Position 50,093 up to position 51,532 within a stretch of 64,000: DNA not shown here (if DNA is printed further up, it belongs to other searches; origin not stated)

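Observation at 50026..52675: Tandem pair of divergent paralogs of unknown family behind an AT-rich region with a near-consensus promoter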

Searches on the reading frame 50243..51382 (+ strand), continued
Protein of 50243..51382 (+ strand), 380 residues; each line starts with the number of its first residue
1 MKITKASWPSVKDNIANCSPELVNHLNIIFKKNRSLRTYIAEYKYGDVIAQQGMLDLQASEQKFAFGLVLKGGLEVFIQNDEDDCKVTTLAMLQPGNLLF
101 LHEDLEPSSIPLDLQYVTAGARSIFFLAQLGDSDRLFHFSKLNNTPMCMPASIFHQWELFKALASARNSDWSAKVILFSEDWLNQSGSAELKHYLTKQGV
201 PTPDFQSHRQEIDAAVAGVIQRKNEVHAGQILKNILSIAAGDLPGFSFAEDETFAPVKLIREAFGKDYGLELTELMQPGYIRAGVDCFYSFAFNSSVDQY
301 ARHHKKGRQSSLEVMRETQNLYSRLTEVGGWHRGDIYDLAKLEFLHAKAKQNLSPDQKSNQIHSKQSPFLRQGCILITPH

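Call 41: find_encoding_contigs(protein=P0015, flank=7000, max_places=1)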
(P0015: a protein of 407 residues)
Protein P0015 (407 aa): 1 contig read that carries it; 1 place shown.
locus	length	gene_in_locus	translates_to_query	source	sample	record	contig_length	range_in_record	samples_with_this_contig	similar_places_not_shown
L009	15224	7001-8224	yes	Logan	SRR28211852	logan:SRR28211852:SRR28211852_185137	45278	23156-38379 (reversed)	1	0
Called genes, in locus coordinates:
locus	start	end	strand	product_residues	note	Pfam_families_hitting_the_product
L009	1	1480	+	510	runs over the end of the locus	PF00282:Pyridoxal_deC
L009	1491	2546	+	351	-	PF09587:PGA_cap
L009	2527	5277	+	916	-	PF01804:Penicil_amidase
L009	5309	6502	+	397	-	PF00155:Aminotran_1_2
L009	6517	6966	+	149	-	-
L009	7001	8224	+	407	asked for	-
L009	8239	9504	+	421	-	-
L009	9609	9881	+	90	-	PF02954:HTH_8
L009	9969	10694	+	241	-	-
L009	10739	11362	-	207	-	PF01323:DSBA (faint)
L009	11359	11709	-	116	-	-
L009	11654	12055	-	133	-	PF05869:Dam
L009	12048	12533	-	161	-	PF00436:SSB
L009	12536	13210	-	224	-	-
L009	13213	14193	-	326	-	-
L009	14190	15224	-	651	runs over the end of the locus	PF10412:TrwB_AAD_bind, PF12696:TraG-D_C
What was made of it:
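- L009: PLP decarboxylase, PGA_cap, penicillin amidase, aminotransferase, a 149-aa protein, then A and B, all tightly spaced (call 41).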

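Call 42: find_encoding_contigs(protein=P0008, flank=7000, max_places=1)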
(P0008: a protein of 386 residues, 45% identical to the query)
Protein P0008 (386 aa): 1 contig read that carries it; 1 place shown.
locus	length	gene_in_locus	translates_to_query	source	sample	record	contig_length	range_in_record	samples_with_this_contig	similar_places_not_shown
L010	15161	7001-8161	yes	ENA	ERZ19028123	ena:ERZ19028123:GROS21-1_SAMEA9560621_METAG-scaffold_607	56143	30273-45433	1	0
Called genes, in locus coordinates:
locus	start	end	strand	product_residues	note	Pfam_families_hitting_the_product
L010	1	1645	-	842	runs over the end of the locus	PF02518:HATPase_c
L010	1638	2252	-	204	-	-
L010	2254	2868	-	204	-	PF04973:NMN_transporter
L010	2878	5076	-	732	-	PF00512:HisKA (faint), PF02518:HATPase_c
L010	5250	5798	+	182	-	PF13302:Acetyltransf_3, PF00583:Acetyltransf_1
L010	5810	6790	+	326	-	PF00248:Aldo_ket_red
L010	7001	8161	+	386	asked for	-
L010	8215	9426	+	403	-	-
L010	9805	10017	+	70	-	-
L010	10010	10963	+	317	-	PF00437:T2SSE, PF13245:AAA_19 (faint)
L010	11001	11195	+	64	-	-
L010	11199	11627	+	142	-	PF04956:TrbC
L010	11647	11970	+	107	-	PF05101:VirB3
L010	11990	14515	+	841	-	PF27097:VirB4_TrbE_N, PF03135:CagE_TrbE_VirB, PF19044:P-loop_TraG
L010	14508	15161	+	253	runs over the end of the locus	-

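Call 53: fold_search(model_id=the predicted structure, library=viral)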
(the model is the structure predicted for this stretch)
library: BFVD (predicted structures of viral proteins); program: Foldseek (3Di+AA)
matches with E <= 10: 234; with E <= 0.001: 0
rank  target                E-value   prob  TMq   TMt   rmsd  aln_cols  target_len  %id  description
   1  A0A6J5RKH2            2.0e-03  0.99  0.25  0.39   9.4       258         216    9  Crp cAMP-binding proteins - catabolite gene activator and regulatory subunit of cAMP-dependent protein kinases [uncultured Caudovirales pha…
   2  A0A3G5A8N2            1.3e-02  0.11  0.14  0.10  27.0       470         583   12  Prolyl 4-hydroxylase alpha subunit [Hyperionvirus sp.]
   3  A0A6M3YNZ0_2          3.7e-02  0.77  0.16  0.06   6.3       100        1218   18  Polyprotein [Picornavirales sp.]
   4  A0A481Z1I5            4.6e-02  0.72  0.18  0.28  10.3       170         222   14  Alkylated DNA repair dioxygenase [Pithovirus LCPAC001]
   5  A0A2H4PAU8            5.1e-02  0.84  0.18  0.23   7.5       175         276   10  (no name in the UniProt tables at hand)
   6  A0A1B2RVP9            5.4e-02  0.63  0.16  0.10   5.9       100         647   17  (no name in the UniProt tables at hand)
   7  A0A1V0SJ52            8.9e-02  0.54  0.17  0.23   8.1       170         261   16  2OG-FeII oxygenase superfamily protein [Klosneuvirus KNV1]
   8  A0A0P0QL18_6          1.0e-01  0.51  0.16  0.06   9.4       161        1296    9  (no name in the UniProt tables at hand)
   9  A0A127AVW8            1.0e-01  0.18  0.12  0.19  10.9       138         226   11  glucose-6-phosphate isomerase [Bacillus phage SP-15]
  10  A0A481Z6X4            1.1e-01  0.28  0.19  0.16  10.8       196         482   10  Uncharacterized protein [Pithovirus LCPAC202]
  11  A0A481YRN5            1.1e-01  0.57  0.18  0.25   8.8       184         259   10  Alkylated DNA repair dioxygenase [Marseillevirus LCMAC101]
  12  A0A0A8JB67            1.3e-01  0.33  0.16  0.28   9.0       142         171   13  Uncharacterized protein [Ralstonia phage RSL2]
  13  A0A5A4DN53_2          1.4e-01  0.44  0.17  0.07   9.8       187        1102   12  Methyltransferase and helicase domain protein [Grapevine leafroll-associated virus 1]
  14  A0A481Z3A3            1.8e-01  0.75  0.16  0.20   6.1       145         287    8  Cupin domain protein [Pithovirus LCPAC101]
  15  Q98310                1.8e-01  0.35  0.17  0.11  10.9       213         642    8  MC144R [Molluscum contagiosum virus subtype 1]
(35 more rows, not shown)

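Call 61: find_related_loci(query=A5, collection=metagenome_contigs, flank=10000)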
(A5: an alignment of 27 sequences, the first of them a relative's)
Query A5 (440 aa) in metagenome_contigs; peptide patterns used: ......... (x = any residue, [..] = any of these).
153 stretches matched a pattern; 58 encode a relative of the query (tblastn E <= 1e-3); 58 distinct loci.
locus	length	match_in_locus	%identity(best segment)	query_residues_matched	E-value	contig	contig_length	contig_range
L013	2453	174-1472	42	6-438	4e-129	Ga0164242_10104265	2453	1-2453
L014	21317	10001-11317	41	3-439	6e-118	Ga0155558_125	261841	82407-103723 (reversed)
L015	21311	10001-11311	40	5-438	1e-114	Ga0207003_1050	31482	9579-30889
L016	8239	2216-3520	40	6-439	5e-113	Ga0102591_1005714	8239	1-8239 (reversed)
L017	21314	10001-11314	38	5-439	1e-110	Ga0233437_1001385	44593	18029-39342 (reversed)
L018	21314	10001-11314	38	5-439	1e-110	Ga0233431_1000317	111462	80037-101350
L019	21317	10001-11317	37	5-439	5e-110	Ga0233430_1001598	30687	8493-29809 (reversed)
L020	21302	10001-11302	39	6-438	1e-108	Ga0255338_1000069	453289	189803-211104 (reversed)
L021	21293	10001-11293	41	6-438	1e-108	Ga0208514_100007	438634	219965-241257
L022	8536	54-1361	38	7-438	9e-107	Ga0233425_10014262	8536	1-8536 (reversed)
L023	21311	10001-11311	36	5-439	4e-102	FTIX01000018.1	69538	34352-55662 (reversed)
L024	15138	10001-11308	36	6-440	1e-101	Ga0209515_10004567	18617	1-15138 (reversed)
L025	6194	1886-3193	36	7-439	3e-97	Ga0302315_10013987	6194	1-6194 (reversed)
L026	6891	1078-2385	36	7-439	3e-97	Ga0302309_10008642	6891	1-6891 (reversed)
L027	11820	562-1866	37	2-438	1e-96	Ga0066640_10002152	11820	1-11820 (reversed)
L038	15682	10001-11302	33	6-439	6e-77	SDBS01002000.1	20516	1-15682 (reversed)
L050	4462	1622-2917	29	3-438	1e-64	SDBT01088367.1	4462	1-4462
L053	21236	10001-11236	30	7-439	4e-59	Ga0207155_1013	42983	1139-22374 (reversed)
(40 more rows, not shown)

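Call 64: search_protein_families(library=pfam, proteins=[L014:11338-12021:-, L021:11303-11968:-, L053:11244-12734:-, L050:2910-4265:+, L014:8411-9877:-, L017:11421-13238:+, L021:8316-9722:+, L017:14293-15579:-, L014:7380-8363:+, L021:7642-8316:+], max_evalue=0.001)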
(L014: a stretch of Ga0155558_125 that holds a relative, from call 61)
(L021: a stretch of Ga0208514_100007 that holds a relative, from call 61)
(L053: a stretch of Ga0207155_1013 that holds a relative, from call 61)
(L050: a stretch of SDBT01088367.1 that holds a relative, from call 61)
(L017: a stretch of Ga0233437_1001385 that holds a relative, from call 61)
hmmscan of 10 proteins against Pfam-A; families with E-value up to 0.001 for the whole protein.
L014:11338-12021:- (227 aa): 4 families
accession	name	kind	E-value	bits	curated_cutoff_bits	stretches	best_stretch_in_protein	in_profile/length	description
PF13649.12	Methyltransf_25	-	3.1e-07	31.4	27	1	58-151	1-97/97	Methyltransferase domain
PF08242.18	Methyltransf_12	-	0.00053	21.1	30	0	59-152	1-97/98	Methyltransferase domain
PF05401.17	NodS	-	0.0006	20.1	24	1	55-157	44-146/201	Nodulation protein S (NodS)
PF08241.18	Methyltransf_11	-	0.001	20.1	21.2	0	59-155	1-95/95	Methyltransferase domain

L021:11303-11968:- (221 aa): 2 families
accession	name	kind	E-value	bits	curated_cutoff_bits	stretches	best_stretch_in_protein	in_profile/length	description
PF13649.12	Methyltransf_25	-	1.2e-05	26.3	27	1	57-148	2-97/97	Methyltransferase domain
PF08242.18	Methyltransf_12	-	5.1e-05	24.4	30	1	57-150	1-98/98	Methyltransferase domain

L053:11244-12734:- (496 aa): 3 families
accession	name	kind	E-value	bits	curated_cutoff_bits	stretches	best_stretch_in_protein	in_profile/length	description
PF03446.21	NAD_binding_2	-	4.3e-07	30.5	21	1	248-338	2-96/161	NAD binding domain of 6-phosphogluconate dehydrogenase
PF02826.25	2-Hacid_dh_C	-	0.00011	22.1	25.1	1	244-306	35-96/178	D-isomer specific 2-hydroxyacid dehydrogenase, NAD binding domain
PF01370.27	Epimerase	-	0.00056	19.8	20.9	0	252-308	6-71/240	NAD dependent epimerase/dehydratase family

L050:2910-4265:+ (452 aa): 2 families
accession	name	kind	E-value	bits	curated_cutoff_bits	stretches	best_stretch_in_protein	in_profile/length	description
PF02826.25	2-Hacid_dh_C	-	6.5e-07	29.3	25.1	1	211-274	34-98/178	D-isomer specific 2-hydroxyacid dehydrogenase, NAD binding domain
PF03446.21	NAD_binding_2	-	0.00019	21.9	21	1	217-276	3-64/161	NAD binding domain of 6-phosphogluconate dehydrogenase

L014:8411-9877:- (488 aa): 2 families
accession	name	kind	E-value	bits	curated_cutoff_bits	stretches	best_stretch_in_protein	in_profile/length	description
PF00854.27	PTR2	-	7.9e-38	130.8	27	1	86-441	11-382/392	POT family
PF07690.21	MFS_1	-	1.1e-19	71.1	33.4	1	24-366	11-291/347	Major Facilitator Superfamily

L017:11421-13238:+ (606 aa): 3 families
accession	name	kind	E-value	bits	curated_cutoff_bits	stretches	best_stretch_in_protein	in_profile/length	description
PF00563.25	EAL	-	2.7e-62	210.7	31.3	1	338-576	3-236/236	EAL domain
PF00990.26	GGDEF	-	1.3e-51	175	23.8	1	160-316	1-160/161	Diguanylate cyclase, GGDEF domain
PF08447.18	PAS_3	-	0.00067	20.3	25.6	0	64-131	4-71/89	PAS fold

L021:8316-9722:+ (469 aa): 3 families
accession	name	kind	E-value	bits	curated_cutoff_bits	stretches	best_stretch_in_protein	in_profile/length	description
PF02518.31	HATPase_c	-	7e-31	107.4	26.4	1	357-468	1-110/111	Histidine kinase-, DNA gyrase B-, and HSP90-like ATPase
PF00512.31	HisKA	-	9e-15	54.9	26.9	1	249-313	2-65/66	His Kinase A (phospho-acceptor) domain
PF13581.12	HATPase_c_2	-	1.2e-10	41.9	27.4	1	363-464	33-126/127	Histidine kinase-like ATPase domain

L017:14293-15579:- (428 aa): 4 families
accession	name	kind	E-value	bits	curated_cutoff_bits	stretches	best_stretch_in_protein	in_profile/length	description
PF02518.31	HATPase_c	-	2.8e-27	95.8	26.4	1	317-425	1-110/111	Histidine kinase-, DNA gyrase B-, and HSP90-like ATPase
PF00512.31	HisKA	-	8.7e-09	35.8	26.9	1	220-275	2-64/66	His Kinase A (phospho-acceptor) domain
PF13589.12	HATPase_c_3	-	0.00028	21.3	25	1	323-399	4-84/137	Histidine kinase-, DNA gyrase B-, and HSP90-like ATPase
PF14501.12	HATPase_c_5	-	0.00067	20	22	0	320-422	4-101/102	GHKL domain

L014:7380-8363:+ (328 aa): 2 families
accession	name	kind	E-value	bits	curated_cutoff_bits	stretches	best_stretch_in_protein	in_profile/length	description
PF02866.23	Ldh_1_C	-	4.7e-39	134.6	22.6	1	156-324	1-172/174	lactate/malate dehydrogenase, alpha/beta C-terminal domain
PF00056.29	Ldh_1_N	-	1.7e-33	116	27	1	5-151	1-138/141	lactate/malate dehydrogenase, NAD binding domain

L021:7642-8316:+ (225 aa): 2 families
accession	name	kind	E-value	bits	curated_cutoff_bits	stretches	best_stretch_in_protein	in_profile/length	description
PF00072.30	Response_reg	-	1.3e-29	103.1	30.2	1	3-113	1-111/111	Response regulator receiver domain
PF00486.34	Trans_reg_C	-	4.3e-27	94.4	26.2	1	145-219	1-77/77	Transcriptional regulatory protein, C terminal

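Call 65: search_dna_similar(query=P0019, collection=plasmids, mode=protein, max_evalue=0.001, max_rows=40, rows=spread)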
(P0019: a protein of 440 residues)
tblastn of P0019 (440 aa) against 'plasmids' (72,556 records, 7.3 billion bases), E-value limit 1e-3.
Records with a match: 30; places in all: 30; records where one place covers at least 80% of the query: 3.
Best place of each record, by identity: <60% 30.
By first word of the organism name: Legionella 29; Francisella 1.
By predicted mobility (MOB-suite, as given by PLSDB): conjugative 27; non-mobilizable 2; mobilizable 1.
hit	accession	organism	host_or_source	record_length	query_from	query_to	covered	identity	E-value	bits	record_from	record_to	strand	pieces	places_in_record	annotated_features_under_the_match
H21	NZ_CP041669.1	Legionella israelensis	cell culture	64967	7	438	98%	26.8%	8e-41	162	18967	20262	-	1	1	hypothetical protein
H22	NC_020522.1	Legionella pneumophila subsp. pneumophila LPE509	-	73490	3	439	99%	25.6%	5e-43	169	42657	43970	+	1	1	hypothetical protein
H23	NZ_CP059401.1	Legionella sp. PC1000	Biofilm - potable water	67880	59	439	87%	26.2%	1e-37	153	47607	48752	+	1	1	hypothetical protein (x2)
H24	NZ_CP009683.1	Francisella tularensis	Human clinical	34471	10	337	75%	29.8%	5e-37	151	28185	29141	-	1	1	hypothetical protein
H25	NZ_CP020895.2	Legionella longbeachae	Homo sapiens,Respiratory sample - sputum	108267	7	330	74%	24.0%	1e-23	111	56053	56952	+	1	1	hypothetical protein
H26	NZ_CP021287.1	Legionella pneumophila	Homo sapiens,human lung tissue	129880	7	330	74%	24.0%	3e-23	110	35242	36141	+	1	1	hypothetical protein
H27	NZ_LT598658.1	Legionella pneumophila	Homo sapiens,clinical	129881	7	330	74%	24.0%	3e-23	110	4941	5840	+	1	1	hypothetical protein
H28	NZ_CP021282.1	Legionella pneumophila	Homo sapiens,human lung tissue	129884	7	330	74%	24.0%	3e-23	110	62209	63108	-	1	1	hypothetical protein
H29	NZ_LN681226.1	Legionella hackeliae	-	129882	7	330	74%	24.0%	3e-23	110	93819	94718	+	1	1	hypothetical protein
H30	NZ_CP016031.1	Legionella pneumophila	Isolate,clinical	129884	7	330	74%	24.0%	3e-23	110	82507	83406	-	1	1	hypothetical protein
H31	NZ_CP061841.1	Legionella pneumophila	pure culture,drinking water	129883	7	330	74%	24.0%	3e-23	110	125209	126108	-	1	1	hypothetical protein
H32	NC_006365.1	Legionella pneumophila str. Paris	-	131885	7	330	74%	24.0%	3e-23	110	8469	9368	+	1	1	hypothetical protein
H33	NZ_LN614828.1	Legionella fallonii LLAP-10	-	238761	7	330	74%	24.0%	1e-21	105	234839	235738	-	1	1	hypothetical protein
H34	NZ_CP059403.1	Legionella sp. PC1000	Biofilm - potable water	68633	10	331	73%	24.0%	1e-18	96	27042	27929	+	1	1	hypothetical protein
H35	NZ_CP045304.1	Legionella longbeachae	Homo sapiens,Sputum sample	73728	7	330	74%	23.7%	1e-22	108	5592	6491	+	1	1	hypothetical protein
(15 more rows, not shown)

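Call 66: get_annotated_region(hit=H22, flank=6000)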
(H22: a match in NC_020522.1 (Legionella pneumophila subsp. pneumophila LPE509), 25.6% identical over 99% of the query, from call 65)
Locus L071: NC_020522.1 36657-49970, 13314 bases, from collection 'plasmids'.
description: Legionella pneumophila subsp. pneumophila LPE509 plasmid unnamed, complete sequence
organism: Legionella pneumophila subsp. pneumophila LPE509 (NCBI taxid 1312904)
taxonomy: Bacteria; Pseudomonadota; Gammaproteobacteria; Legionellales; Legionellaceae; Legionella; Legionella pneumophila; Legionella pneumophila subsp. pneumophila LPE509
host: -; source: -; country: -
typing (MOB-suite, as given by PLSDB): conjugative; relaxase MOBP; mating-pair formation MPF_T
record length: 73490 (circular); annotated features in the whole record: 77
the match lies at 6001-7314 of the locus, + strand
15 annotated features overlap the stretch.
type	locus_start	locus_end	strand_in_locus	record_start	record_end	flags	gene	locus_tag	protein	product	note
CDS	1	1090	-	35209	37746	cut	-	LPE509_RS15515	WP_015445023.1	VirB4 family type IV secretion/conjugal transfer ATPase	-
CDS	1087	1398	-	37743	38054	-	-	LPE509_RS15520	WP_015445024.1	conjugal transfer protein TrbD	-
CDS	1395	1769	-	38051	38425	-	-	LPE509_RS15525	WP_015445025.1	TrbC/VirB2 family protein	-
CDS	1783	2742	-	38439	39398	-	trbB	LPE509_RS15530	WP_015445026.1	P-type conjugative transfer ATPase TrbB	-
CDS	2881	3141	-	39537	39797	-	csrA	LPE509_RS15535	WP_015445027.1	carbon storage regulator CsrA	GO:0006402 - mRNA catabolic process [Evidence IEA]; GO:0006109 - regulation of carbohydrate metabolic process [Evidence ...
CDS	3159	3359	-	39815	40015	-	-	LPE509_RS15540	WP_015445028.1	hypothetical protein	-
CDS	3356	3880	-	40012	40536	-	-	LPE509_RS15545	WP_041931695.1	hypothetical protein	-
CDS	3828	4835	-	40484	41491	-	-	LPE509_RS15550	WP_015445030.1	hypothetical protein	-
CDS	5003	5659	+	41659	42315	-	-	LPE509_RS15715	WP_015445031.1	XRE family transcriptional regulator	-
CDS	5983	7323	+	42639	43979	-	-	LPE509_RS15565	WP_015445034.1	hypothetical protein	-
CDS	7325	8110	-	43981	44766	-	-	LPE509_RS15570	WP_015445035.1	SAM-dependent methyltransferase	-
CDS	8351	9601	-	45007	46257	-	-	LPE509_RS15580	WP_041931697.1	MFS transporter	GO:0055085 - transmembrane transport [Evidence IEA]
CDS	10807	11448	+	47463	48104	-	-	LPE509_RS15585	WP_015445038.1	AAA family ATPase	-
CDS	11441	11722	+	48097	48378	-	-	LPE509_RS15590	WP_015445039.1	hypothetical protein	-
CDS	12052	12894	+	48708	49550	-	-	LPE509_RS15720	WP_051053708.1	hypothetical protein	-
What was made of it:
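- XRE is present on plasmids (call 66).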
